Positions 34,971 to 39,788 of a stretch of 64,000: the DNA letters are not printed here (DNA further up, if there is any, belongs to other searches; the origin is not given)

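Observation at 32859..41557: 8.7-kb block of three consecutive giant membrane proteins (701, 1505 and 639 aa) on one strand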

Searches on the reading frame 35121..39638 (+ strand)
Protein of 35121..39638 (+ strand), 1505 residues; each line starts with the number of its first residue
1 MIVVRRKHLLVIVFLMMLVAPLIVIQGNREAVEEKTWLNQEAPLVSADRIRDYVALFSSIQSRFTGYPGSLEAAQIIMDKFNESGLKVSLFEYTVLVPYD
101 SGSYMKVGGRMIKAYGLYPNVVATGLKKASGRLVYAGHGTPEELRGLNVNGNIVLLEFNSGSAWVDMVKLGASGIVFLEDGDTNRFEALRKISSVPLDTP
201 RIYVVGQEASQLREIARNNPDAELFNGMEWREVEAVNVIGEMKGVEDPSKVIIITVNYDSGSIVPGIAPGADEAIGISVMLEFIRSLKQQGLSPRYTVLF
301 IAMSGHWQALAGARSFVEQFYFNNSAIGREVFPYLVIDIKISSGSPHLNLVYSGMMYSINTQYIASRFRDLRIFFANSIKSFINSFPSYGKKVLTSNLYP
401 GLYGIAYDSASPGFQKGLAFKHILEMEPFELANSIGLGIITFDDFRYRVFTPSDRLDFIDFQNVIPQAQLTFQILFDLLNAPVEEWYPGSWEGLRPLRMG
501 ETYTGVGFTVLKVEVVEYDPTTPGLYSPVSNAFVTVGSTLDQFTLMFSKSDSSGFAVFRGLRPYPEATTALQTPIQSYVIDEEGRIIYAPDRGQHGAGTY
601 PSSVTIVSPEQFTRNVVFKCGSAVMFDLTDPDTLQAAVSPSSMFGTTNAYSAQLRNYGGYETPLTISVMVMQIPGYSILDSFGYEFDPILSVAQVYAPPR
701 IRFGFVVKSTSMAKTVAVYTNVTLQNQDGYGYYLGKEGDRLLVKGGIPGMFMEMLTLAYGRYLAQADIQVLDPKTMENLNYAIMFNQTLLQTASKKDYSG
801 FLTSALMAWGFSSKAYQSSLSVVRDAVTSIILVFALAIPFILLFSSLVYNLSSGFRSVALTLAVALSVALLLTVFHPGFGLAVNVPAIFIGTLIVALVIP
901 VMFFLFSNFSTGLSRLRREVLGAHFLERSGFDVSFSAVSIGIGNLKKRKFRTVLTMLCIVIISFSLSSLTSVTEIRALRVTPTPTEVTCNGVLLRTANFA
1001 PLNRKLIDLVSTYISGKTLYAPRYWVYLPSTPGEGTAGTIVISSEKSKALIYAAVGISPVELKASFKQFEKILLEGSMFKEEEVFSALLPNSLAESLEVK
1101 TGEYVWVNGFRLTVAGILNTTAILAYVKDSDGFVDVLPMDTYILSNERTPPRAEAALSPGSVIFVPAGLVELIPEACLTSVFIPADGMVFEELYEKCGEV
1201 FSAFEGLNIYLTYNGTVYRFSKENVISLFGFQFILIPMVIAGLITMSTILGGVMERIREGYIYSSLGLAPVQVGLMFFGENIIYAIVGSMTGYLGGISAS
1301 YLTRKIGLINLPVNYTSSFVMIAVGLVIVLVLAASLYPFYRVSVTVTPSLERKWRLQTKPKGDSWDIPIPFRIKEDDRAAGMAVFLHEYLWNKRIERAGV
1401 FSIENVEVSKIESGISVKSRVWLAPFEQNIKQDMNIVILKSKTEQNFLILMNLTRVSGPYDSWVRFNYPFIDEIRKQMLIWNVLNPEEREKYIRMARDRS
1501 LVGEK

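Call 6: search_protein_families(library=pfam, proteins=[window:35121-39638:+], max_evalue=1)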
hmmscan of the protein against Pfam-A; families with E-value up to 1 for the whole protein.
window:35121-39638:+ (1505 aa): 3 families
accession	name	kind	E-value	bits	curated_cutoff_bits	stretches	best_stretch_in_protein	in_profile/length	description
PF02687.27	FtsX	-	4.6e-11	43.2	25.5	1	1233-1343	3-116/120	FtsX-like permease C-terminal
PF04389.22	Peptidase_M28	-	2e-08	34.6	21.3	1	237-319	1-79/193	Peptidase family M28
PF05450.20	Nicastrin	-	0.14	12.2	25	1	250-319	1-73/218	Nicastrin large lobe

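Call 7: search_protein_families(library=ncbifam, proteins=[window:35121-39638:+], max_evalue=1)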
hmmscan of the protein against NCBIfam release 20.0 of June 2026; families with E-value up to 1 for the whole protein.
window:35121-39638:+ (1505 aa): 2 families
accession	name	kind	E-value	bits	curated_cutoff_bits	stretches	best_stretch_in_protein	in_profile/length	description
NF007568.0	PRK10199.1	equivalog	0.0026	17.1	298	1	272-319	143-188/346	aminopeptidase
NF008076.0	PRK10814.1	exception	0.011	14.8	473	1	1231-1345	269-390/399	lipoprotein-releasing ABC transporter permease subunit LolC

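Call 14: find_homologous_proteins(query=window:35121-39638:+)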
Query window:35121-39638:+ (1505 aa): 51 proteins with E <= 0.001 among 8000 candidates.
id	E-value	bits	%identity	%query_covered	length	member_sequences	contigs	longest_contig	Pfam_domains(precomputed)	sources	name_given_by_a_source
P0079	0.0e+0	3253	97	100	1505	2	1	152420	PF02687.28,PF04389.23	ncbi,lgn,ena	-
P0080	0.0e+0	3150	94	100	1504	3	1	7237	PF02687.28,PF04389.23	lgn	-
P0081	0.0e+0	3140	93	100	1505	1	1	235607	PF02687.28,PF04389.23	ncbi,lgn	ncbi:MAG: FtsX-like permease family protein [Thermoproteota archaeon]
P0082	0.0e+0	3134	93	100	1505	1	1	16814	PF02687.28,PF04389.23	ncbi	ncbi:MAG: FtsX-like permease family protein [Thermoproteota archaeon]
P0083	0.0e+0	3133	93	100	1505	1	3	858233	PF02687.28,PF04389.23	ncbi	ncbi:MAG: FtsX-like permease family protein [Thermoproteota archaeon]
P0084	0.0e+0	3130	93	100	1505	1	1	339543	PF02687.28,PF04389.23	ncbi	ncbi:MAG: FtsX-like permease family protein [Thermoproteota archaeon]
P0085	0.0e+0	3130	93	100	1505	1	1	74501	PF02687.28,PF04389.23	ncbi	ncbi:MAG: FtsX-like permease family protein [Thermoproteota archaeon]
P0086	0.0e+0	3121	92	100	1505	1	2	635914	PF02687.28,PF04389.23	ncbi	ncbi:MAG: FtsX-like permease family protein [Thermoproteota archaeon]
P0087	0.0e+0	3108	92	100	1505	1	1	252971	PF02687.28,PF04389.23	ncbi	ncbi:MAG: FtsX-like permease family protein [Thermoproteota archaeon]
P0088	0.0e+0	3058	90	100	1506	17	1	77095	PF02687.28,PF04389.23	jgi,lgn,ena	-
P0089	0.0e+0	3023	90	100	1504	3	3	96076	PF02687.28,PF04389.23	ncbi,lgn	-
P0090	0.0e+0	2941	87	100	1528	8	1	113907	PF02687.28,PF04389.23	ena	-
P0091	0.0e+0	2658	78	100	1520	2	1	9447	PF02687.28,PF04389.23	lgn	-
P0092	0.0e+0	2121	92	69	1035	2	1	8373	PF04389.23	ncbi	ncbi:MAG: M28 family peptidase, partial [Thermoproteota archaeon]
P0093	0.0e+0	2029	60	97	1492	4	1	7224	PF02687.28,PF04389.23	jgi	-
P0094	0.0e+0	1934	58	97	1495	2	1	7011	PF02687.28,PF04389.23,PF12704.15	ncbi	-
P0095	0.0e+0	1879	57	97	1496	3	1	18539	PF02687.28,PF04389.23,PF12704.15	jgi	-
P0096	0.0e+0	1879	55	97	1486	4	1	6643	PF02687.28,PF04389.23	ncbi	ncbi:MAG: M28 family peptidase [Thermoproteota archaeon]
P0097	0.0e+0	1869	57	97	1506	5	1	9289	PF02687.28,PF04389.23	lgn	-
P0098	0.0e+0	1869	57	97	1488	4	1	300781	PF02687.28,PF04389.23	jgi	-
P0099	0.0e+0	1865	57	97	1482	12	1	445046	PF02687.28,PF04389.23,PF12704.15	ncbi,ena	-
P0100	0.0e+0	1855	57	97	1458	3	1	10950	PF02687.28,PF04389.23,PF12704.15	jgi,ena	-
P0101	0.0e+0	1855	57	97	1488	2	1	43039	PF02687.28,PF04389.23,PF12704.15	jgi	jgi:ABC-type antimicrobial peptide transport system permease subunit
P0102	0.0e+0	1843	56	97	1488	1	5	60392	PF02687.28,PF04389.23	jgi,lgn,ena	-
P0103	0.0e+0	1842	57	97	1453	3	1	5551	PF02687.28,PF04389.23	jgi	-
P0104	0.0e+0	1696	70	71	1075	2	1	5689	PF02687.28,PF12704.15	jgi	jgi:ABC-type antimicrobial peptide transport system permease subunit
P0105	0.0e+0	1552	50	96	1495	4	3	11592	PF02687.28,PF04389.23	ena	-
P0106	0.0e+0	1474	47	97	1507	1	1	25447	PF02687.28,PF04389.23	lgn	-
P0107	0.0e+0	1473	46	97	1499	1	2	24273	PF02687.28,PF04389.23,PF12704.15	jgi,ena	-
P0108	0.0e+0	1418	46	98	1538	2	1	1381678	PF02225.28,PF02687.28,PF04389.23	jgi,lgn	-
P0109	3.3e-176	606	31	96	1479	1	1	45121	PF02687.28,PF04389.23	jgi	-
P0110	1.7e-171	591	29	96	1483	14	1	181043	PF02687.28,PF04389.23,PF12704.15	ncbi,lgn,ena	-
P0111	1.1e-159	552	27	96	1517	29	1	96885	PF02687.28,PF04389.23,PF12704.15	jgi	jgi:hypothetical protein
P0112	2.4e-158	547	28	96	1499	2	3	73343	PF02225.28,PF02687.28,PF04389.23,PF12704.15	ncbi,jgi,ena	-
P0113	4.2e-158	547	29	99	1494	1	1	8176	PF02687.28,PF04389.23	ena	-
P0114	2.4e-154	534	29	98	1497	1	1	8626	PF02687.28,PF04389.23,PF12704.15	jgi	-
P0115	9.8e-152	525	28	96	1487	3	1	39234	PF02687.28,PF04389.23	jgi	jgi:hypothetical protein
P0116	1.1e-151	525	28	96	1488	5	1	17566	PF02687.28,PF04389.23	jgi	-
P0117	4.9e-151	523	28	98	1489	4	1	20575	PF02687.28,PF04389.23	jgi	-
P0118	2.9e-148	514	28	96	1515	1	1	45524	PF02687.28,PF04389.23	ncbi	ncbi:MAG: M28 family peptidase [Thermoproteota archaeon]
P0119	1.4e-146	508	27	99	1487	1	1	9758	PF02687.28,PF04389.23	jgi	-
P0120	1.0e-144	502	28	96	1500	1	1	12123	PF02687.28,PF04389.23,PF12704.15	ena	-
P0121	6.9e-143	496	28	96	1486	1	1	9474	PF02687.28,PF04389.23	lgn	-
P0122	1.6e-138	482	28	96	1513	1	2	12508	PF02687.28,PF04389.23,PF12704.15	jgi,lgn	-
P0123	2.4e-135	471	29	96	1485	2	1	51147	PF02687.28,PF04389.23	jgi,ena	-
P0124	2.6e-127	444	26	97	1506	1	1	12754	PF02687.28,PF12704.15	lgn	-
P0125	2.6e-114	401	26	99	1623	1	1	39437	PF02687.28,PF04389.23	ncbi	-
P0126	1.0e-102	363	27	96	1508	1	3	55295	PF02687.28,PF04389.23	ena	-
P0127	9.1e-98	347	24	99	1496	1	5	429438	PF02687.28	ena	-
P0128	1.4e-80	290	25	90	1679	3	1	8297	PF02687.28,PF12704.15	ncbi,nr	ncbi:MAG TPA: FtsX-like permease family protein [Phycisphaerae bacterium]|nr:FtsX-like permease fami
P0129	1.3e-62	230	25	71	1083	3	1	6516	PF02687.28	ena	-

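Call 16: find_encoding_contigs(protein=P0110, flank=8000, max_places=2)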
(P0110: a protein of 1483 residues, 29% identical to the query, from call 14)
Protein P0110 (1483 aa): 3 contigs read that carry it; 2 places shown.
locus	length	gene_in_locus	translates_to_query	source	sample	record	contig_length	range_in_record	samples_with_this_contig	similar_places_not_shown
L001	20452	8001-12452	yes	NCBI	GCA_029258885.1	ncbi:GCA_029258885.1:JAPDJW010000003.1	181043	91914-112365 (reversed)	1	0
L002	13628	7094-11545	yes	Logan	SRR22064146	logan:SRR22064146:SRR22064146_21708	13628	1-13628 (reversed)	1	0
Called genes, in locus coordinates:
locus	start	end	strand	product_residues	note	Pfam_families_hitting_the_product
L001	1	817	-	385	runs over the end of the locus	-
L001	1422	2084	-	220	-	-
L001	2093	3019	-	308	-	PF00005:ABC_tran, PF13304:AAA_21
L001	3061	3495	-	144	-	PF24038:DUF7347, PF01022:HTH_5, PF12840:HTH_20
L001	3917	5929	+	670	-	PF20581:DUF6785, PF20580:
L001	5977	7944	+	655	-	PF03169:OPT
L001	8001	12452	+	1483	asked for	PF04389:Peptidase_M28, PF12704:MacB_PCD (weak), PF02687:FtsX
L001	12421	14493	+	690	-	PF19773:DUF6259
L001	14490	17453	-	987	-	PF02687:FtsX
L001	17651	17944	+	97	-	PF12146:Hydrolase_4 (weak)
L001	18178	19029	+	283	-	PF00881:Nitroreductase, PF14512:TM1586_NiRdase (weak), PF00881:Nitroreductase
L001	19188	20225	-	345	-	PF00248:Aldo_ket_red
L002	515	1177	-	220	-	-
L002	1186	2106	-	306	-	PF00005:ABC_tran, PF13304:AAA_21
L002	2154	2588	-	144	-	PF24038:DUF7347, PF01022:HTH_5, PF12840:HTH_20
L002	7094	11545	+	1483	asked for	PF04389:Peptidase_M28, PF12704:MacB_PCD (weak), PF02687:FtsX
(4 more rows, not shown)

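Call 17: find_encoding_contigs(protein=P0108, flank=8000, max_places=2)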
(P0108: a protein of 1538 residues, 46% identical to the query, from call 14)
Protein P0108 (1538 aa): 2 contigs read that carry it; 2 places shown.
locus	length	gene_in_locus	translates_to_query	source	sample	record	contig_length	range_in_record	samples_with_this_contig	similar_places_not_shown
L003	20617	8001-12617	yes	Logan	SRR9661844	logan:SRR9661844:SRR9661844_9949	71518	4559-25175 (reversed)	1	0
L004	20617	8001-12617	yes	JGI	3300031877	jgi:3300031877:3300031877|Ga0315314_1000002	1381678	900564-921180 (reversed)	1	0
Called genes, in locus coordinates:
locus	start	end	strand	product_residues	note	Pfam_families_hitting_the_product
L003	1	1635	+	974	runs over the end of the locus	PF17915:zf_Rg, PF01751:Toprim, PF01131:Topoisom_bac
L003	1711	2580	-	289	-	PF08902:DUF1848 (faint), PF04055:Radical_SAM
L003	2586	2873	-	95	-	PF14947:HTH_45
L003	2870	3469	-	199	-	-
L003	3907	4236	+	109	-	PF13560:HTH_31 (weak), PF01381:HTH_3 (weak)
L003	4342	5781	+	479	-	PF00370:FGGY_N, PF02782:FGGY_C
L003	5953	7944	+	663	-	PF20581:DUF6785 (weak)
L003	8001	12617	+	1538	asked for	PF02225:PA (weak), PF04389:Peptidase_M28, PF02687:FtsX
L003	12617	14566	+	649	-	-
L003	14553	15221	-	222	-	PF09335:VTT_dom (weak)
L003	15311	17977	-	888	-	PF02629:CoA_binding, PF13380:CoA_binding_2, PF13607:Succ_CoA_lig, PF19045:Ligase_CoA_2, PF13549:ATP-grasp_5, PF13302:Acetyltransf_3, PF00583:Acetyltransf_1, PF13508:Acetyltransf_7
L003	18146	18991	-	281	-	PF03547:Mem_trans (weak)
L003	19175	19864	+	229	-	-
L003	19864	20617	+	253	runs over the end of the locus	PF01996:F420_ligase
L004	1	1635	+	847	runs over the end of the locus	PF01751:Toprim, PF01131:Topoisom_bac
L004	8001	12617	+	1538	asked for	PF02225:PA (weak), PF04389:Peptidase_M28, PF02687:FtsX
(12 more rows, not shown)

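Call 18: find_encoding_contigs(protein=P0127, flank=8000, max_places=2)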
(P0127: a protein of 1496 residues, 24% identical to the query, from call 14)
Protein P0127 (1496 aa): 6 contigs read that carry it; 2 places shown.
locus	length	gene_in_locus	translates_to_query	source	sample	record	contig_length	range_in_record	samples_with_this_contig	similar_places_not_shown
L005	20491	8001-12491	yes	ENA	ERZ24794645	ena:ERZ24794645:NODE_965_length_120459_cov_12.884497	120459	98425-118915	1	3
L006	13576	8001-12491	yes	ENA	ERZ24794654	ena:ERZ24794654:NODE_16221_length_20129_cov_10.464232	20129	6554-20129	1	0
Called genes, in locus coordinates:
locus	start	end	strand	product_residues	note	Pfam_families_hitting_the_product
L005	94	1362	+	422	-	PF05977:MFS_3, PF07690:MFS_1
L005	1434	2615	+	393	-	PF09861:Lar_N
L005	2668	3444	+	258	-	PF00106:adh_short, PF08659:KR, PF13561:adh_short_C2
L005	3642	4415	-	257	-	PF00248:Aldo_ket_red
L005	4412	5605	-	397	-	PF05343:Peptidase_M42, PF01546:Peptidase_M20 (weak)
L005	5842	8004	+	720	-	PF20581:DUF6785, PF20580:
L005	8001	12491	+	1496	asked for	PF02687:FtsX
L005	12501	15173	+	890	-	-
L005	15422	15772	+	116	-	PF00226:DnaJ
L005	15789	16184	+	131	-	PF10722:YbjN, PF22550:CesT_Tir_1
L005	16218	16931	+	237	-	PF04012:PspA_IM30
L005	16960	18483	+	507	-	PF01564:Spermine_synth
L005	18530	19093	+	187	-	PF13785:DUF4178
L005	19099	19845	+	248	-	-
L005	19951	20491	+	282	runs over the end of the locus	PF03994:DUF350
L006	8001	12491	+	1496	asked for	PF02687:FtsX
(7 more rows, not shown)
